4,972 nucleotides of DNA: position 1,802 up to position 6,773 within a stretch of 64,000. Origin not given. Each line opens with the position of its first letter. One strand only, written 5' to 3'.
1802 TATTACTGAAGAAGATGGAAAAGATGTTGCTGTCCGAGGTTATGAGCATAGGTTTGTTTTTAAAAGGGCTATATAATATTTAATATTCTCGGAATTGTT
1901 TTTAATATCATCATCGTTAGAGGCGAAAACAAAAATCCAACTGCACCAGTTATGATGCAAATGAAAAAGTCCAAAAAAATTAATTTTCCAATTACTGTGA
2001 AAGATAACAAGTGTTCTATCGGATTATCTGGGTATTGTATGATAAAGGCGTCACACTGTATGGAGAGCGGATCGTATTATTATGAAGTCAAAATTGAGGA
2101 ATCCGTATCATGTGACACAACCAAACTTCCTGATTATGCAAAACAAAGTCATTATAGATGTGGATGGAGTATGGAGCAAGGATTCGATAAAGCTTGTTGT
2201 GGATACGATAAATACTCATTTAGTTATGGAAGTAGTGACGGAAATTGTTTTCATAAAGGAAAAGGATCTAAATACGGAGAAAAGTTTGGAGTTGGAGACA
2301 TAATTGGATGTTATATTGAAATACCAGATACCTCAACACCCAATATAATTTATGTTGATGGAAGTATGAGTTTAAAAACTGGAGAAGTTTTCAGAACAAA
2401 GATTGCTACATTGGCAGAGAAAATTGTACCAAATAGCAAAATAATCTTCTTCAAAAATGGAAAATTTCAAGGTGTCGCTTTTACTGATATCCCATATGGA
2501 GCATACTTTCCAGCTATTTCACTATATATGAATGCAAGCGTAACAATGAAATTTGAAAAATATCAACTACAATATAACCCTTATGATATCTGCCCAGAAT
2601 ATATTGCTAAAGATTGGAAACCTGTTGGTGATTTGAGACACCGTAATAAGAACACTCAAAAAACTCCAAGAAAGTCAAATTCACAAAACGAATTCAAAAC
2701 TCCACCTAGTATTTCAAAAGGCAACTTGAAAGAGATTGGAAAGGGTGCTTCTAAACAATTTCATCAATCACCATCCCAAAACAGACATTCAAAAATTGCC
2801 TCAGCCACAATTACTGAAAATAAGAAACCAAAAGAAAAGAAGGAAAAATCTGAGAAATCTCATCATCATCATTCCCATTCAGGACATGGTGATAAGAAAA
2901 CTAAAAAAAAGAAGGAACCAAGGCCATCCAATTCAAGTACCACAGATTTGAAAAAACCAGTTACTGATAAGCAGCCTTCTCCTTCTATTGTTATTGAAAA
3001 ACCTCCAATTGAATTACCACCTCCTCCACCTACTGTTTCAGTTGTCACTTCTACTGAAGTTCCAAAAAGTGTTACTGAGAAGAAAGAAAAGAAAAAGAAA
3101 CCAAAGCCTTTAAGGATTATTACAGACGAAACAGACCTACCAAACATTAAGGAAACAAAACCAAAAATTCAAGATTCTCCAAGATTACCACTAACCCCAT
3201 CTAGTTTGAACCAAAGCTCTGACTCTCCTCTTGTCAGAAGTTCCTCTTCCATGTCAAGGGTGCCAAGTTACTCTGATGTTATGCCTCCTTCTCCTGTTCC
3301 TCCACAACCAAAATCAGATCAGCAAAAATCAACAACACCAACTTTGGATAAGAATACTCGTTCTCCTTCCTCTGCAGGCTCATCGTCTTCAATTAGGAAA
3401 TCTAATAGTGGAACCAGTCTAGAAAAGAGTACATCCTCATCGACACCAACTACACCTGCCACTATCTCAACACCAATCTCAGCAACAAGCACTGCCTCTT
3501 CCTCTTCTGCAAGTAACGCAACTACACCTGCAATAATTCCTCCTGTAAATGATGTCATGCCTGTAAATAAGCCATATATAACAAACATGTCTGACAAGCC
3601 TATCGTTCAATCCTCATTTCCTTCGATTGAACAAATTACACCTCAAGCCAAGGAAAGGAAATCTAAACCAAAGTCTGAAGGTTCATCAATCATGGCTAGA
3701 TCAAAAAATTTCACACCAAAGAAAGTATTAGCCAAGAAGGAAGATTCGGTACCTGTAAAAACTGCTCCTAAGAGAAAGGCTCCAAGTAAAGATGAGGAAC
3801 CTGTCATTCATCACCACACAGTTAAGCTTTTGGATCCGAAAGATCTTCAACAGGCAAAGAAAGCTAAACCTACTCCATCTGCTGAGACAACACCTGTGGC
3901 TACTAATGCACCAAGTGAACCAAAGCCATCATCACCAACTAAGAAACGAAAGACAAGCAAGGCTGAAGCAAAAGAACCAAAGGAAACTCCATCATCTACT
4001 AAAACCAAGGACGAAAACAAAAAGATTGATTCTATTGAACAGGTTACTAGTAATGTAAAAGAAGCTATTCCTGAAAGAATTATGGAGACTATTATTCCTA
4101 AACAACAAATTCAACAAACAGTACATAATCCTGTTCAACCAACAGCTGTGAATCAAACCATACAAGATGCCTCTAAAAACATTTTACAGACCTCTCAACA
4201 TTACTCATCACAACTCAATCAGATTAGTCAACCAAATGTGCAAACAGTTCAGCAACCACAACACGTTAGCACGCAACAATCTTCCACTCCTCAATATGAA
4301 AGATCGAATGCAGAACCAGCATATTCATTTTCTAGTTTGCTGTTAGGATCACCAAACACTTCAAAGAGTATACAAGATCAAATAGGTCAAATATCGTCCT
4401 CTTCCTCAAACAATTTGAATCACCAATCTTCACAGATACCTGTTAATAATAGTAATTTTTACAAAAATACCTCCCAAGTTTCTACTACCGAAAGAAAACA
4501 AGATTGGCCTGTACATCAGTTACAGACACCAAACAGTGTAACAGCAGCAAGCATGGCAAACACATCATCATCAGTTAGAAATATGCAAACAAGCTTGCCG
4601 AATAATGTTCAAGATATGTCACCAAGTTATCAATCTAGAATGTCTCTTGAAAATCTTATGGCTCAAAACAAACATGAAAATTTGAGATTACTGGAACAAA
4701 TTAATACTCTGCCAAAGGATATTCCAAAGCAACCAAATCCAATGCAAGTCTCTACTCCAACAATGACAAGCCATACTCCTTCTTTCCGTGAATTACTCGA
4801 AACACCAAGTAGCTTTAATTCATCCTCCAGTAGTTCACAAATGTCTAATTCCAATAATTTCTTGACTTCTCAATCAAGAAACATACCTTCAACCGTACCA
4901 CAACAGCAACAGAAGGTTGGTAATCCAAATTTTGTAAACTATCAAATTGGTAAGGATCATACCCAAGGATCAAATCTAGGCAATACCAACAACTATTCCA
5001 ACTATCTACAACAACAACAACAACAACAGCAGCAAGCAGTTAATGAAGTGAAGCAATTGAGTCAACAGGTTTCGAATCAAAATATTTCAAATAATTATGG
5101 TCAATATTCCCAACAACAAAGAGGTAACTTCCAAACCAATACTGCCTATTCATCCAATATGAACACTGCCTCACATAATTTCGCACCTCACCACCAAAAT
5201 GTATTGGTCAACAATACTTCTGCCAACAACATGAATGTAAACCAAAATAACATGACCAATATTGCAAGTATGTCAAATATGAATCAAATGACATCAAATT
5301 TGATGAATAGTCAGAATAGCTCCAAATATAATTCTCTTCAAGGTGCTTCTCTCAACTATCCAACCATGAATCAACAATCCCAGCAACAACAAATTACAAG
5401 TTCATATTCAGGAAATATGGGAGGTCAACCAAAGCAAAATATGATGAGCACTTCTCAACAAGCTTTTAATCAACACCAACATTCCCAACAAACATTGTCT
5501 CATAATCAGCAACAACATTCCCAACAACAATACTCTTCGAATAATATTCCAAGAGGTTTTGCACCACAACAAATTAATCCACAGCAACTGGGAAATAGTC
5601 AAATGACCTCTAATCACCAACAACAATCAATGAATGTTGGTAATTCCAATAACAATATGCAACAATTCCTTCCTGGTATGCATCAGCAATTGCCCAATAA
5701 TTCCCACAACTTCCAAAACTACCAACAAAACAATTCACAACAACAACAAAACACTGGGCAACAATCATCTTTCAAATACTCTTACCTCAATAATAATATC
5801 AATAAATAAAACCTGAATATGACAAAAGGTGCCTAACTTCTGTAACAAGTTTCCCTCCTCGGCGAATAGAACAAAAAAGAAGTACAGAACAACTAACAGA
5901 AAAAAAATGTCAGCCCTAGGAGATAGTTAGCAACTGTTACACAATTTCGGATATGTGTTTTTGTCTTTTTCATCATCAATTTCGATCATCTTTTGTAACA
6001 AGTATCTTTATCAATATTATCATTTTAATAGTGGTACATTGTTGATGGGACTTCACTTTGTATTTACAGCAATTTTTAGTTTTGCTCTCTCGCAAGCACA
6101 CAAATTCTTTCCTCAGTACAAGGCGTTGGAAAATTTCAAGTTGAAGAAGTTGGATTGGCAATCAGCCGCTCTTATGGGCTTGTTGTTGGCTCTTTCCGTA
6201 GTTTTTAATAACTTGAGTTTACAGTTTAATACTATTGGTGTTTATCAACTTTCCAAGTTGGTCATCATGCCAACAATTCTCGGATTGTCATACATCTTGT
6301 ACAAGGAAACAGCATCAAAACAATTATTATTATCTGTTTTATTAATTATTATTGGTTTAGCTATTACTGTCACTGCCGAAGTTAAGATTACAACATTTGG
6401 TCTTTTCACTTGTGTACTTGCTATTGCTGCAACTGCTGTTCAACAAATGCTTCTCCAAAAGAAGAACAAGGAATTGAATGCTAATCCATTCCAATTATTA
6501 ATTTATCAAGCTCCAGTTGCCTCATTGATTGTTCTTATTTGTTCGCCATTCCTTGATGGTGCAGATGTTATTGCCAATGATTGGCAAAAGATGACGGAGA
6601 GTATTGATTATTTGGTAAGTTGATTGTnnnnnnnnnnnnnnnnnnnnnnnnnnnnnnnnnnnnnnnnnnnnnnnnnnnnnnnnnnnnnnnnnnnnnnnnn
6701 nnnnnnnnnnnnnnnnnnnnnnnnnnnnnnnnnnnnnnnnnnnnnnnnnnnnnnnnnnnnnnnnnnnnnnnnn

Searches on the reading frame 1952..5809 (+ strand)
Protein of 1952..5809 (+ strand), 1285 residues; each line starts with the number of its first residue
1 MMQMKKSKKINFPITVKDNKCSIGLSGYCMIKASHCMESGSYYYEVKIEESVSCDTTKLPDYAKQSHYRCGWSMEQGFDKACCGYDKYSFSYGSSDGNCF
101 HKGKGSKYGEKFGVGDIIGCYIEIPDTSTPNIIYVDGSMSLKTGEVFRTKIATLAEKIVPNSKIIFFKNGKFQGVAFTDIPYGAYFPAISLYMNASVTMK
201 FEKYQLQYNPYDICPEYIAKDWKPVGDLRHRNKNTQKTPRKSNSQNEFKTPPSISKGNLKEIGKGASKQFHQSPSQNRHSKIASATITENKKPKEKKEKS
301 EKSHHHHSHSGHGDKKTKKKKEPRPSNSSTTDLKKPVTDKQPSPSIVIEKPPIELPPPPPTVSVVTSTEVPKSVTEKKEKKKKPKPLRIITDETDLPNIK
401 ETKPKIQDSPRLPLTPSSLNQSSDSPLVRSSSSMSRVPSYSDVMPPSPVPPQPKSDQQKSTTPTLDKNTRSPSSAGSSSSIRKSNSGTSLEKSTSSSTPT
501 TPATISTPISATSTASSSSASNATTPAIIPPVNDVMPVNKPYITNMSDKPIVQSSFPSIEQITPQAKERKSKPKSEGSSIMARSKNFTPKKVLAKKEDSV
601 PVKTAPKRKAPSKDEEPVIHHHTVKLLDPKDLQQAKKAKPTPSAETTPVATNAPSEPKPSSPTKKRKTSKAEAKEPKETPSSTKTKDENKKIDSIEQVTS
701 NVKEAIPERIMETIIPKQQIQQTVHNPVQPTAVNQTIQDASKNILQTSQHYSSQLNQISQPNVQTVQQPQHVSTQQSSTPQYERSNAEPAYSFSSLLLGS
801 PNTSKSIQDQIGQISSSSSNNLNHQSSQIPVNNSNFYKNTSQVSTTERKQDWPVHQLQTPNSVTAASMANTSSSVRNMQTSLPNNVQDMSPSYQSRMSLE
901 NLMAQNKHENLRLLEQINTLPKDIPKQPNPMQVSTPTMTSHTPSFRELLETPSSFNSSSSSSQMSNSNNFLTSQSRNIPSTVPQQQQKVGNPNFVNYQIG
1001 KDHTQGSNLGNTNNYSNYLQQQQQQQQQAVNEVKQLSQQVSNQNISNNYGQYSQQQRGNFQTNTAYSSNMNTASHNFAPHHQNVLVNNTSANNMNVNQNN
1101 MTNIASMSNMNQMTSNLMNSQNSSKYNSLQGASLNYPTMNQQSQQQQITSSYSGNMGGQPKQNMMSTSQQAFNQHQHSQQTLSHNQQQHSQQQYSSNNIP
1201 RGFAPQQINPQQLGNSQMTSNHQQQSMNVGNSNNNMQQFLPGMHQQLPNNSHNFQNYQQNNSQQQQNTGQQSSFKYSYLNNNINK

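Call 12: search_protein_families(library=pfam, proteins=[window:1952-5809:+], max_evalue=0.001)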
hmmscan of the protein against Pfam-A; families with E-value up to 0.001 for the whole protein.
window:1952-5809:+ (1285 aa): 1 family
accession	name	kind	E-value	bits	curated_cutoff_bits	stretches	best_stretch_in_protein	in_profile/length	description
PF00622.36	SPRY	-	1.2e-09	38.8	26.3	1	42-141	2-89/121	SPRY domain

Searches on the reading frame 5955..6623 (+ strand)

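Call 12: search_protein_families(library=pfam, proteins=[window:5955-6623:+], max_evalue=0.001)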
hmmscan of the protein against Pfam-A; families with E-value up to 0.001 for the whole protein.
window:5955-6623:+ (222 aa): 1 family
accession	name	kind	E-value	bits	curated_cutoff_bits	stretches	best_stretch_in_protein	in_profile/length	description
PF00892.27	EamA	-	1.3e-05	26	28.2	1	4-139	11-134/135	EamA-like transporter family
